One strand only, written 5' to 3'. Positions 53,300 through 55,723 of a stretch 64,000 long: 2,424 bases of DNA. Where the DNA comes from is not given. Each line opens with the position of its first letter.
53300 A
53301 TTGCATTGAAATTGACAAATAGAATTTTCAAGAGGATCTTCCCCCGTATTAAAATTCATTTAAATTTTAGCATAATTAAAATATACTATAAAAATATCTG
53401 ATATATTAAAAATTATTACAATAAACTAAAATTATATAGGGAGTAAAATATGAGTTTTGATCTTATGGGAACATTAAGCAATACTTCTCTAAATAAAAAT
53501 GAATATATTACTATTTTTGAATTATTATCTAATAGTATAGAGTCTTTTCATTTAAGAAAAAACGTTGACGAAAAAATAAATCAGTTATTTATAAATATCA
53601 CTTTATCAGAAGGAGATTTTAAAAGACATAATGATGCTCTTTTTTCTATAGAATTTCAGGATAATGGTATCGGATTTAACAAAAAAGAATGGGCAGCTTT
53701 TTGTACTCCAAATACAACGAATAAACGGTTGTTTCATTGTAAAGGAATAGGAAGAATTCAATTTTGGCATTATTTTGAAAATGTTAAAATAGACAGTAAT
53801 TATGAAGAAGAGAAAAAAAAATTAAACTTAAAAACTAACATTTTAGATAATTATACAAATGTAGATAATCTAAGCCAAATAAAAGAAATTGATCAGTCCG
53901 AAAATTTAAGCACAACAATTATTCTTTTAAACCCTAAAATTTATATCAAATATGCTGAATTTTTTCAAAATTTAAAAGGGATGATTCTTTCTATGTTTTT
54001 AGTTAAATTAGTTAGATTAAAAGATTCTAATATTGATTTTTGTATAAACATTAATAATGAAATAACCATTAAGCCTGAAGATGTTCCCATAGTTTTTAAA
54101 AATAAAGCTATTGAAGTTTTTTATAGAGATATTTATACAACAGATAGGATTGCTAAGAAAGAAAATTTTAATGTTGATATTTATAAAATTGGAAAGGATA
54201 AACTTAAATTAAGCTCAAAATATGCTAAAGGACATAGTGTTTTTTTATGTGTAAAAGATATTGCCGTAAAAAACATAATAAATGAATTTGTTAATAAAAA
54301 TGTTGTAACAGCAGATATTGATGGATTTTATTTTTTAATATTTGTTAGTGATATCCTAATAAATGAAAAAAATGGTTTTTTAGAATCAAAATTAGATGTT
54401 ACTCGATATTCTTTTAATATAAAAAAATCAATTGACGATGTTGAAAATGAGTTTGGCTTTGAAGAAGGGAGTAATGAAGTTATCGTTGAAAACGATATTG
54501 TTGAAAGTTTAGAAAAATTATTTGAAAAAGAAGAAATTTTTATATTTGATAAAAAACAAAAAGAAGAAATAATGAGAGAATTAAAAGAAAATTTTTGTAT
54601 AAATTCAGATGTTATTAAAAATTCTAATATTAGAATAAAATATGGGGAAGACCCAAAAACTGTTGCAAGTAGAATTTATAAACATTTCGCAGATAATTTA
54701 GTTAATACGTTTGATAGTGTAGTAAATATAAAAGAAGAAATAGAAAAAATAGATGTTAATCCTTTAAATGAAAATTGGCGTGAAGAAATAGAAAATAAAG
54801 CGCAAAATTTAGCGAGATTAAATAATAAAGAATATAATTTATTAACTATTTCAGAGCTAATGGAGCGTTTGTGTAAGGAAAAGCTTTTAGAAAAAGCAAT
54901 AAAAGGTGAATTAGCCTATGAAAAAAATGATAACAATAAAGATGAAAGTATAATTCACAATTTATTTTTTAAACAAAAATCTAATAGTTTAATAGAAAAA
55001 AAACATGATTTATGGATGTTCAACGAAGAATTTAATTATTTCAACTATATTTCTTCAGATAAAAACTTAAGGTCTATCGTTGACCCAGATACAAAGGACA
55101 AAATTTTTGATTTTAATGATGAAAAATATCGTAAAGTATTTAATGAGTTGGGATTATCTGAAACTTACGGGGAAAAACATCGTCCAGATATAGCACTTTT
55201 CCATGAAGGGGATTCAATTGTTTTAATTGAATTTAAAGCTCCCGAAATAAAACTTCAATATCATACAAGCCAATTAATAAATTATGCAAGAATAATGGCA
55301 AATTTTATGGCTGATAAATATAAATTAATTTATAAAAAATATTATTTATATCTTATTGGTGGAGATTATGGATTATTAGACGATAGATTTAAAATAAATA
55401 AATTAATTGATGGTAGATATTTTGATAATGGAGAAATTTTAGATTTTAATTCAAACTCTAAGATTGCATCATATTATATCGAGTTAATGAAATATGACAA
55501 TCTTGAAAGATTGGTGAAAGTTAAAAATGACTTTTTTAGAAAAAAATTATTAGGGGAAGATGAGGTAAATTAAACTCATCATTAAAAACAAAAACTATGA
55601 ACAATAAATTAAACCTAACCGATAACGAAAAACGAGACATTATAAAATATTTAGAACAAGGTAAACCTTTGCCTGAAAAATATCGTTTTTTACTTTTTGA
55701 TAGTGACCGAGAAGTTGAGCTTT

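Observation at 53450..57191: GHKL-ATPase / PD-(D/E)XK nuclease gene followed by a Mod-like methylase that has lost its catalytic core, and a 57-aa gene stub: decayed MORC-type restriction-like locus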

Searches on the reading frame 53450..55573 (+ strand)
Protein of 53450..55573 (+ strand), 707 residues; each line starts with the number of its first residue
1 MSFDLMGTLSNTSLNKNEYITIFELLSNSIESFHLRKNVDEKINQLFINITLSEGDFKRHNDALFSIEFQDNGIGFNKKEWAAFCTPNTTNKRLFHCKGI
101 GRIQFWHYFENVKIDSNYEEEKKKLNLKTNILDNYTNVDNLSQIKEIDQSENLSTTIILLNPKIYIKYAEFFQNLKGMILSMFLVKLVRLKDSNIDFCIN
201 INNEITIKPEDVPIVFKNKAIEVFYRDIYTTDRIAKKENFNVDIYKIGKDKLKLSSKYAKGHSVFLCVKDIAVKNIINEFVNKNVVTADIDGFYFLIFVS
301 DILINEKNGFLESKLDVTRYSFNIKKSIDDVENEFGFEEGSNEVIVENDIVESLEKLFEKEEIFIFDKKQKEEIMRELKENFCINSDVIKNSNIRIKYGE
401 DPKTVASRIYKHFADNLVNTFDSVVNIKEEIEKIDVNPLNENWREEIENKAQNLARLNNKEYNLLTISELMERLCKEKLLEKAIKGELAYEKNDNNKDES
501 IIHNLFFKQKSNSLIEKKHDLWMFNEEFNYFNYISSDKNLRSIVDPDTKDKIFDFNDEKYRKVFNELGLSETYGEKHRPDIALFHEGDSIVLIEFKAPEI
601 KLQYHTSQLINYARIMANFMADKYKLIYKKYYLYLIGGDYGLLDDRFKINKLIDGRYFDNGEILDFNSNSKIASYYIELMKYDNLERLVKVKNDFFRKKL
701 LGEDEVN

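Call 5: search_protein_families(library=pfam, proteins=[window:53450-55573:+], max_evalue=0.1)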
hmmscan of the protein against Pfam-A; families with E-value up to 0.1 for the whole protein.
window:53450-55573:+ (707 aa): 1 family
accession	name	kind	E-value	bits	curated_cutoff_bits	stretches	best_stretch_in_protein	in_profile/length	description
PF04313.20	HSDR_N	-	0.0024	18.2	25.1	1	517-615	56-178/198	Type I restriction enzyme R protein N terminus (HSDR_N)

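Call 6: search_protein_families(library=padloc, proteins=[window:53450-55573:+], max_evalue=0.1)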
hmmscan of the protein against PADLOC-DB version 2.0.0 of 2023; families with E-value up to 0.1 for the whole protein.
window:53450-55573:+ (707 aa): 0 families

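Call 8: search_protein_families(library=phrogs, proteins=[window:53450-55573:+], max_evalue=0.01)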
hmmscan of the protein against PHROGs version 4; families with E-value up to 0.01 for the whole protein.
window:53450-55573:+ (707 aa): 0 families

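Call 9: find_homologous_proteins(query=window:53450-55570:+)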
Query window:53450-55570:+ (707 aa): 28 proteins with E <= 0.001 among 8000 candidates.
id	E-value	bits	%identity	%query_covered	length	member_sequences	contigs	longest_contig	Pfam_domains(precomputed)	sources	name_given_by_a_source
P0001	0.0e+0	1542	100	100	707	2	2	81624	-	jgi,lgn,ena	-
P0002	1.4e-127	446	41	99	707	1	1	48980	-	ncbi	-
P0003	2.1e-91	326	34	99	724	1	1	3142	PF04313.21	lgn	-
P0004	4.5e-91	325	34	99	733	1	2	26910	-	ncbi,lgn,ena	-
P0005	4.0e-57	213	29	99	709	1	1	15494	-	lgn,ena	-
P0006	9.1e-57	212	29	99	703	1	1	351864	-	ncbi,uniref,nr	ncbi:hypothetical protein [Undibacterium umbellatum]|uniref:Type I restriction enzyme R protein N-te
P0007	5.7e-40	156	28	98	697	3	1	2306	-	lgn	-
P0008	2.5e-39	154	28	98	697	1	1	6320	-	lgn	-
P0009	3.8e-38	150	27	98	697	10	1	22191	-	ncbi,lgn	-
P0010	1.3e-37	148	27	98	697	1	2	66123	-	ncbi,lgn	-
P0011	4.3e-37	147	27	99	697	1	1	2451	-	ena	-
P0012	3.0e-36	144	27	99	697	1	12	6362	-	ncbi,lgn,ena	-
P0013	5.2e-36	143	27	99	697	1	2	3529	-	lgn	-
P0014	5.3e-36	143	27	99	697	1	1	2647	-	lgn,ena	-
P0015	5.5e-36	143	28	93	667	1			-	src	-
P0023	3.2e-28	117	25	99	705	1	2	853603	-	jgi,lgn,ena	-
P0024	1.7e-26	111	27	99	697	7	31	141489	-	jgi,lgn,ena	-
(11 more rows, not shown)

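Call 10: search_protein_families(library=ncbifam, proteins=[window:53450-55573:+], max_evalue=0.1)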
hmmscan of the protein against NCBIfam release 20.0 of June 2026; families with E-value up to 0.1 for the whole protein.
window:53450-55573:+ (707 aa): 0 families

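Call 12: find_encoding_contigs(protein=P0001, flank=10000, max_places=4)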
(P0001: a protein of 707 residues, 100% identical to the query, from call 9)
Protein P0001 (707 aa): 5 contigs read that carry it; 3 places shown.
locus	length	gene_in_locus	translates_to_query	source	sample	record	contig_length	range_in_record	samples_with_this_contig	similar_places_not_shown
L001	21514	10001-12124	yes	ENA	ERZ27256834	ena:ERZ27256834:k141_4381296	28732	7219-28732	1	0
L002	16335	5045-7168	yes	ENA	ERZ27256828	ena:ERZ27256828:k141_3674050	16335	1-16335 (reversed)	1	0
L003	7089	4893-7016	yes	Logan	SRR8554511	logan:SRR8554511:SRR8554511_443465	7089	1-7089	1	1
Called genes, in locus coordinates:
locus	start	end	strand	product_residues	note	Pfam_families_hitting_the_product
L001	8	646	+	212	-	PF01555:N6_N4_Mtase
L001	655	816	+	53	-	-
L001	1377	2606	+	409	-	PF12323:HTH_OrfB_IS605, PF01385:OrfB_IS605, PF07282:Cas12f1-like_TNB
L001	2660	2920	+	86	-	-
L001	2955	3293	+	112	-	PF05063:MT-A70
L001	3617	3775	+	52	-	-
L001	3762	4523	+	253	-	PF01555:N6_N4_Mtase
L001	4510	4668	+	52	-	PF12728:HTH_17, PF13411:MerR_1 (weak)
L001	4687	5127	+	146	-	PF00239:Resolvase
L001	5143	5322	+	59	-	-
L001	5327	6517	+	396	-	PF01145:Band_7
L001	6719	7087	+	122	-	-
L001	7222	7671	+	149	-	PF11753:DUF3310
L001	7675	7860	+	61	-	-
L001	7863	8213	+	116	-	-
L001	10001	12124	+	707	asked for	-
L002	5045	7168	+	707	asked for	-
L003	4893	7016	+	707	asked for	-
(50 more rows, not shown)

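Call 13: find_encoding_contigs(protein=P0002, flank=8000, max_places=2)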
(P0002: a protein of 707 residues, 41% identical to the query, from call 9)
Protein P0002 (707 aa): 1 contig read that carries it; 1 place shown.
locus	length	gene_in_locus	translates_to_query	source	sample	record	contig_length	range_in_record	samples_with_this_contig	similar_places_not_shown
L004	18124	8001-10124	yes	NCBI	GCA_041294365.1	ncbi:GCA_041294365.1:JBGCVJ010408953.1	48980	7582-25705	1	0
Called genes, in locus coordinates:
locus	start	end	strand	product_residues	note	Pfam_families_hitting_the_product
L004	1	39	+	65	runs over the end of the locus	-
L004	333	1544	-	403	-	PF01266:DAO (faint), PF03486:HI0933_like, PF22780:HI0933_like_1st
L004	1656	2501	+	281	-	PF04383:KilA-N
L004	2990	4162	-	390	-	-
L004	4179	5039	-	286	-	PF18765:Polbeta (weak), PF05168:HEPN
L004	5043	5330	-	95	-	PF09954:DUF2188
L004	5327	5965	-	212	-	-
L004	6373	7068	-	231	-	-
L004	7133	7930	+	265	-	-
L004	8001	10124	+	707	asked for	-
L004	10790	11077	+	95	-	-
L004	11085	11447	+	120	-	-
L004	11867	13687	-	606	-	PF09250:Prim-Pol, PF13481:AAA_25, PF13518:HTH_28 (faint)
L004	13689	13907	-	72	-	PF05930:Phage_AlpA (weak)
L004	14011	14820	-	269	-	-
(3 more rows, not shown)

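Call 14: find_encoding_contigs(protein=P0004, flank=8000, max_places=2)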
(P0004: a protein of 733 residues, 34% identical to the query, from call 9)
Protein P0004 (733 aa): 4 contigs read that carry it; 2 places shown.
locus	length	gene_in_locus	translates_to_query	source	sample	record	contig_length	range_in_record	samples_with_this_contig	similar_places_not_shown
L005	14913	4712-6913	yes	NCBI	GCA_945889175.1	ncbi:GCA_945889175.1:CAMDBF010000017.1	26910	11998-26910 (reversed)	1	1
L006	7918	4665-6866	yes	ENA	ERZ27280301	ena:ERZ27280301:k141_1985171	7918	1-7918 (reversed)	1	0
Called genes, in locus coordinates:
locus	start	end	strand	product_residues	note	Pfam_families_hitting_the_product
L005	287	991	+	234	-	-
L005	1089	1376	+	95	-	PF04014:MazE_antitoxin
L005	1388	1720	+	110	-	PF02452:PemK_toxin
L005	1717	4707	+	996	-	PF20464:MmeI_N, PF02384:N6_Mtase, PF20473:MmeI_Mtase, PF07669:Eco57I, PF12950:TaqI_C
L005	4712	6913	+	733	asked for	-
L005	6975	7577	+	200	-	-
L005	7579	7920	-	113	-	PF13560:HTH_31, PF01381:HTH_3, PF12844:HTH_19 (weak)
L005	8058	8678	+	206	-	-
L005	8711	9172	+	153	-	-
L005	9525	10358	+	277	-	-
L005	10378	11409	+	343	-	-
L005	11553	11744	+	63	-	-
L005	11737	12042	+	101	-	-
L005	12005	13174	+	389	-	PF05144:Phage_CRI (weak)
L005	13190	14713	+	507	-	PF00239:Resolvase, PF07508:Recombinase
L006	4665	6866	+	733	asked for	-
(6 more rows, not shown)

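Call 15: find_encoding_contigs(protein=P0006, flank=8000, max_places=2)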
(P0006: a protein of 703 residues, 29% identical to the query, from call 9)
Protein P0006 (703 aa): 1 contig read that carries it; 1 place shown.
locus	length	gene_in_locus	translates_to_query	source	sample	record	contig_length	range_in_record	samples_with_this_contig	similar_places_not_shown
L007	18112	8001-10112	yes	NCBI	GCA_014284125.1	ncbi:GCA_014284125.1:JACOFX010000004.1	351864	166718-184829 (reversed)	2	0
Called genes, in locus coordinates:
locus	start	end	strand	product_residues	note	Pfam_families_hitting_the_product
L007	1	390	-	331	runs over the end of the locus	PF05114:MbnB_TglH_ChrH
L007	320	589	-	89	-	-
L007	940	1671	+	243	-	PF01209:Ubie_methyltran, PF13847:Methyltransf_31, PF08241:Methyltransf_11, PF08242:Methyltransf_12 (weak), PF13649:Methyltransf_25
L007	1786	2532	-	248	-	PF00795:CN_hydrolase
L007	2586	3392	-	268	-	-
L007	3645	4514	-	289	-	-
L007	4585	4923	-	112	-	PF03544:TonB_C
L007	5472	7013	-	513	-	PF01565:FAD_binding_4, PF08031:BBE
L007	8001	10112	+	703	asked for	-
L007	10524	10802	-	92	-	PF13663:DUF4148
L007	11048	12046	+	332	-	PF00126:HTH_1, PF03466:LysR_substrate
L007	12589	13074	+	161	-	-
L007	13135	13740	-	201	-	PF14024:DUF4240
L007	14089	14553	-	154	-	-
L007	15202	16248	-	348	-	PF14870:PSII_BNR (faint), PF02012:BNR (faint), PF15899:BNR_6 (faint), PF15902:Sortilin-Vps10 (weak), PF25852:DUF6242_C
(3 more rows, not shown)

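Call 16: find_encoding_contigs(protein=P0024, flank=8000, max_places=4)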
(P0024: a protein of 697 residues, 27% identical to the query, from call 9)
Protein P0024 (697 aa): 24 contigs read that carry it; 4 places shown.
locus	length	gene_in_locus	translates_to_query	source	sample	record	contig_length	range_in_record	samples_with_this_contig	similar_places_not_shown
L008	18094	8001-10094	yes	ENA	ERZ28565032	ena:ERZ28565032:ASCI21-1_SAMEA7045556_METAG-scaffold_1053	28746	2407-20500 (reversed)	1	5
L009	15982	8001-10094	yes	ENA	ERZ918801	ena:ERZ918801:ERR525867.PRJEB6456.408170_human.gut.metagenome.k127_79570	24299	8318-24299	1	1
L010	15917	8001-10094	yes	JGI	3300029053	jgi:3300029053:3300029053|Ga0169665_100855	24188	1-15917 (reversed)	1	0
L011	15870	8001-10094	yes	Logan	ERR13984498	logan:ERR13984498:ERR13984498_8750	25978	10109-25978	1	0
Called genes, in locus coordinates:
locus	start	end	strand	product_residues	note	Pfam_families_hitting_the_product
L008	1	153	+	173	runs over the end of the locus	PF13302:Acetyltransf_3, PF13420:Acetyltransf_4, PF00583:Acetyltransf_1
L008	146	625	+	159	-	PF00583:Acetyltransf_1, PF13673:Acetyltransf_10, PF13508:Acetyltransf_7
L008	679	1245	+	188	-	PF28474:DUF8412, PF13376:OmdA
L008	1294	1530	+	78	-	-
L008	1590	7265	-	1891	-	PF02384:N6_Mtase, PF07669:Eco57I (weak), PF28553:WH_1, PF28554:DUF8437, PF00176:SNF2-rel_dom (faint), PF28555:Helicase_dom, PF00271:Helicase_C, PF28556:DUF8438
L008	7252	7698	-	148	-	PF08989:DUF1896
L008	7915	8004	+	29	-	-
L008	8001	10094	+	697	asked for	-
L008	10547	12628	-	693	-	PF01751:Toprim, PF01131:Topoisom_bac, PF13101:DUF3945 (weak), PF13342:Toprim_Crpt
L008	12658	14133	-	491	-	PF13342:Toprim_Crpt (faint), PF13351:DUF4099, PF13101:DUF3945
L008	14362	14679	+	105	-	-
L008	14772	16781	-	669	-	PF14293:YWFCY, PF02534:T4SS-DNA_transf, PF10412:TrwB_AAD_bind, PF12696:TraG-D_C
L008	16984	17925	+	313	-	PF01381:HTH_3, PF12844:HTH_19 (weak), PF13443:HTH_26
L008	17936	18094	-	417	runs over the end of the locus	PF03432:Relaxase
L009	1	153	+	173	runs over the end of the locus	PF13302:Acetyltransf_3, PF13420:Acetyltransf_4, PF00583:Acetyltransf_1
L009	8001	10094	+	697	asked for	-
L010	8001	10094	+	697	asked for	-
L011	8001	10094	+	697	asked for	-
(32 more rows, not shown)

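Call 17: find_encoding_contigs(protein=P0023, flank=8000, max_places=2)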
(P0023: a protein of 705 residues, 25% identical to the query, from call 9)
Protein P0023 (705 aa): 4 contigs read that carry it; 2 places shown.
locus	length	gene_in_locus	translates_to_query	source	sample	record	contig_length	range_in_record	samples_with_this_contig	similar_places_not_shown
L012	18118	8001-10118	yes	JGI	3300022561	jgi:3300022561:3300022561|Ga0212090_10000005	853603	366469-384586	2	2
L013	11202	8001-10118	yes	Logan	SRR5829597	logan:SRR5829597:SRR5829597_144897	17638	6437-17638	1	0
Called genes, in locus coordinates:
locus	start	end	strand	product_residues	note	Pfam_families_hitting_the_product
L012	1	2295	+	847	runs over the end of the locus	-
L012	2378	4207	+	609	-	PF00801:PKD (faint), PF18911:PKD_4 (faint), PF13585:CHU_C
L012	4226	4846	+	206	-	PF13590:DUF4136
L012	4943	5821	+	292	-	PF07751:Abi_2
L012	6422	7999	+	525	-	PF02384:N6_Mtase, PF05175:MTS (faint), PF07669:Eco57I, PF13847:Methyltransf_31 (weak)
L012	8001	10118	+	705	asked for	-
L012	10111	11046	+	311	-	PF17728:BsuBI_PstI_RE_N, PF06616:BsuBI_PstI_RE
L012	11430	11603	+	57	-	-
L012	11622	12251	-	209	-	-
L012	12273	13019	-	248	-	PF07661:MORN_2 (faint)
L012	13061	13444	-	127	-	-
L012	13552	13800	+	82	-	PF13560:HTH_31, PF12844:HTH_19, PF01381:HTH_3, PF13443:HTH_26 (weak)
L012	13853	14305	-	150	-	-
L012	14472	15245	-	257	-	PF18976:DUF5712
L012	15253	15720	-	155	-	-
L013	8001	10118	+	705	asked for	-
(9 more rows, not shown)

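Call 18: find_encoding_contigs(protein=P0010, flank=8000, max_places=2)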
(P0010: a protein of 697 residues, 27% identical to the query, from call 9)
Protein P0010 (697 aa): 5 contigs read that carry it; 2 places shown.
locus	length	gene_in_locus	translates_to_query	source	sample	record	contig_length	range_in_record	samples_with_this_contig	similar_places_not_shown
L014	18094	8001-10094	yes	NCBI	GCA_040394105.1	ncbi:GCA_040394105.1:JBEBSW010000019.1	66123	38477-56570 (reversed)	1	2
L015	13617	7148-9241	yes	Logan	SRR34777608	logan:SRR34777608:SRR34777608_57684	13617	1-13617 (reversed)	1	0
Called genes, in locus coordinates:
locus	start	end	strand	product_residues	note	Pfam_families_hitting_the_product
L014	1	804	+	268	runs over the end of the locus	-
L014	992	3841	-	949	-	PF00675:Peptidase_M16, PF05193:Peptidase_M16_C, PF00675:Peptidase_M16, PF05193:Peptidase_M16_C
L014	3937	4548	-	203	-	PF01648:ACPS (weak)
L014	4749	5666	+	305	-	PF12849:PBP_like_2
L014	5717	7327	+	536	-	PF12895:ANAPC3 (faint), PF13424:TPR_12 (faint), PF13432:TPR_16 (faint), PF14559:TPR_19 (faint), PF23914:TPR_CcmH_CycH (faint), PF00515:TPR_1 (faint), PF07719:TPR_2 (faint), PF13414:TPR_11 (weak), +3 more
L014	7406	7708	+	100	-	PF05164:ZapA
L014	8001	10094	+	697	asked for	-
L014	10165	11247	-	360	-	PF16819:DUF5074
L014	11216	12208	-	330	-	PF18962:Por_Secre_tail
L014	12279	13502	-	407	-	PF14717:DUF4465, PF00041:fn3, PF18962:Por_Secre_tail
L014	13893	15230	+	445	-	PF04389:Peptidase_M28, PF01546:Peptidase_M20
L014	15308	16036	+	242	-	PF03306:AAL_decarboxy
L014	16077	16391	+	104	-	PF01906:YbjQ_1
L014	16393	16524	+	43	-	-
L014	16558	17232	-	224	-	-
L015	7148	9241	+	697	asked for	-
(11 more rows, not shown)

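Call 19: search_protein_families(library=pfam, alignment_id=A1, max_evalue=0.05)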
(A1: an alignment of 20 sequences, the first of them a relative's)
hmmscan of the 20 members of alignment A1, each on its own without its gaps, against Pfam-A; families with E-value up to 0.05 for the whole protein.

A. member 1, P0001 (707 aa): 1 family
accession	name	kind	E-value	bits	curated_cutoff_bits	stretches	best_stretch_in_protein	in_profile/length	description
PF04313.20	HSDR_N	-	0.0024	18.2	25.1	1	517-615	56-178/198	Type I restriction enzyme R protein N terminus (HSDR_N)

B. families by the number of members that match (of 20 scanned): 15 families
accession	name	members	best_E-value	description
PF02518.31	HATPase_c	15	5.9e-05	Histidine kinase-, DNA gyrase B-, and HSP90-like ATPase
PF04313.20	HSDR_N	13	6.8e-06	Type I restriction enzyme R protein N terminus (HSDR_N)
PF20497.3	SWI-SNF_Ssr4_C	5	0.0041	SWI/SNF and RSC complexes subunit Ssr4 C-terminal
PF13589.12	HATPase_c_3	4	0.00061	Histidine kinase-, DNA gyrase B-, and HSP90-like ATPase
PF13588.12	HSDR_N_2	3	0.00056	Type I restriction enzyme R protein N terminus (HSDR_N)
PF08774.17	VRR_NUC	2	0.0015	VRR-NUC domain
PF08228.16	RNase_P_pop3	2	0.015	RNase P subunit Pop3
PF18899.5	DUF5655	1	0.0044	Domain of unknown function (DUF5655)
PF02002.24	TFIIE_alpha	1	0.006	TFIIE alpha subunit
PF21776.2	TetR_C_44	1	0.0061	TetR/AcrR family transcriptional repressors, C-terminal domain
PF09269.16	DUF1967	1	0.021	Domain of unknown function (DUF1967)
PF24818.1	PH_TRF2_HOY1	1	0.023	TRF2/HOY1 PH-like domain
PF02993.19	MCPVI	1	0.032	Minor capsid protein VI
PF09548.15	Spore_III_AB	1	0.035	Stage III sporulation protein AB (spore_III_AB)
PF06138.17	Chordopox_E11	1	0.042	Chordopoxvirus E11 protein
